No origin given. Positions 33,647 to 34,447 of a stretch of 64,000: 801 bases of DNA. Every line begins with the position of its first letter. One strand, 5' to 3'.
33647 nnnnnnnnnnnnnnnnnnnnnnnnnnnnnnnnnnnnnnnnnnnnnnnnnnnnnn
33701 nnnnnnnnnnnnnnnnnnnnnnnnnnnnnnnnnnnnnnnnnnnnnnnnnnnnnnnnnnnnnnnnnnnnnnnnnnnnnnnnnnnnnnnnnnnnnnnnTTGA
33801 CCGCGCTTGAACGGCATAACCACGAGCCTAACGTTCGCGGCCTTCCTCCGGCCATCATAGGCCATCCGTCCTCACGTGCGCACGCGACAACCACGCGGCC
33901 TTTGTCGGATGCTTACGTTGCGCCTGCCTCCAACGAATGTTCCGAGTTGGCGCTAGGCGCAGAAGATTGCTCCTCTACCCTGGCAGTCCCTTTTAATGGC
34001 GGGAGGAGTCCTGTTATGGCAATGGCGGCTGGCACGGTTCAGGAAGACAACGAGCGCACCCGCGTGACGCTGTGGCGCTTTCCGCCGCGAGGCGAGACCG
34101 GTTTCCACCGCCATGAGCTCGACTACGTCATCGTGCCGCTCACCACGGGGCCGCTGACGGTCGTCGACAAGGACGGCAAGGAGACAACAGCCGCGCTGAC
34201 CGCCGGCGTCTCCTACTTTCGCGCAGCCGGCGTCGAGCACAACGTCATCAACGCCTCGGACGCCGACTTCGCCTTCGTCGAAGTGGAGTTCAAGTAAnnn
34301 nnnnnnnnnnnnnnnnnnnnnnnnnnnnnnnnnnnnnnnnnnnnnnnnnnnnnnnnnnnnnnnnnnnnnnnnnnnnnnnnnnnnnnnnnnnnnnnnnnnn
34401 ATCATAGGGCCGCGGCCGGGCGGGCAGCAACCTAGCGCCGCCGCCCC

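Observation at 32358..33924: IS66-family derivative with intact ends and 8-bp target duplication, but a gutted, rearranged interior carrying a passenger ORF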

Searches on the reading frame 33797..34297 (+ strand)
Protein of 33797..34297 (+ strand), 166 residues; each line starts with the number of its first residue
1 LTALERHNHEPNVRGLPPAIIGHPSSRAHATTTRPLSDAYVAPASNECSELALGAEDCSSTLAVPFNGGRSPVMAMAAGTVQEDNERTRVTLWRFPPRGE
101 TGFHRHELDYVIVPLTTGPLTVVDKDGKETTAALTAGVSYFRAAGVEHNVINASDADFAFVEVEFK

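Call 7: search_protein_families(library=pfam, proteins=[window:33797-34297:+], max_evalue=1)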
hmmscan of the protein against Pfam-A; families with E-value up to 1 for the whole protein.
window:33797-34297:+ (166 aa): 2 families
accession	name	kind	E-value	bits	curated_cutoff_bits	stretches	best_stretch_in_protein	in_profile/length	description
PF07883.17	Cupin_2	-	1.5e-07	31.5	27.2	1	92-163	2-69/70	Cupin domain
PF02823.21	ATP-synt_DE_N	-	0.17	12.3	27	1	99-146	27-73/80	ATP synthase, Delta/Epsilon chain, beta-sandwich domain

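Call 8: search_protein_families(library=ncbifam, proteins=[window:33797-34297:+], max_evalue=1)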
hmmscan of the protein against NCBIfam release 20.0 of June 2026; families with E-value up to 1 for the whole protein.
window:33797-34297:+ (166 aa): 1 family
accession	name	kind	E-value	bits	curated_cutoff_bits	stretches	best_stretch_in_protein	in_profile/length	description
NF041300.1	rSAM_mat_DarW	exception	0.1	11.4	650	1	123-156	166-199/415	radical SAM/SPASM peptide maturase DarW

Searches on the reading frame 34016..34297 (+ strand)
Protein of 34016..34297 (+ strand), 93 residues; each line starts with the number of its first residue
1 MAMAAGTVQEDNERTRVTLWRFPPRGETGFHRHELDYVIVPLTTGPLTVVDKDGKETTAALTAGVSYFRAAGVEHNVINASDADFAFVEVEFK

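Call 58: find_encoding_contigs(protein=window:34016-34297:+, flank=4000, max_places=10)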
Protein window:34016-34297:+ (93 aa): 3 contigs read that carry it; 3 places shown.
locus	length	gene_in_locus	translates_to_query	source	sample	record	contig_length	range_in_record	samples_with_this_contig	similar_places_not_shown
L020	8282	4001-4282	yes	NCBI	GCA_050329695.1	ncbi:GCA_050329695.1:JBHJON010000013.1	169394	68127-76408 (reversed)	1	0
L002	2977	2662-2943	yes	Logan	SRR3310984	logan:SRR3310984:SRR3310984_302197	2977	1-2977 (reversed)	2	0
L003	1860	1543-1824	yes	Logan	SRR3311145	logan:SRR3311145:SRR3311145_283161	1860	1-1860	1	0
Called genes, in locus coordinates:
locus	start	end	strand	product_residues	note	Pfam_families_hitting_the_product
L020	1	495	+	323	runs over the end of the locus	PF16868:NMT1_3, PF09084:NMT1 (faint)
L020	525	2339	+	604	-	PF06808:DctM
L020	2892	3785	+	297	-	-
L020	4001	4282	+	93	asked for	PF07883:Cupin_2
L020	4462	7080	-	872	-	PF03176:MMPL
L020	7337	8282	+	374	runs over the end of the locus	PF01471:PG_binding_1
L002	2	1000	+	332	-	?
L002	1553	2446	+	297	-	-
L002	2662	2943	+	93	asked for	PF07883:Cupin_2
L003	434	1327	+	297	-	-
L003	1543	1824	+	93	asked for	PF07883:Cupin_2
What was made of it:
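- No empty site was found in a relative (call 58).
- Tried and rejected: An exact look-up of the downstream cupin protein returned only the occupied site: the source genome plus two Logan contigs (call 58).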
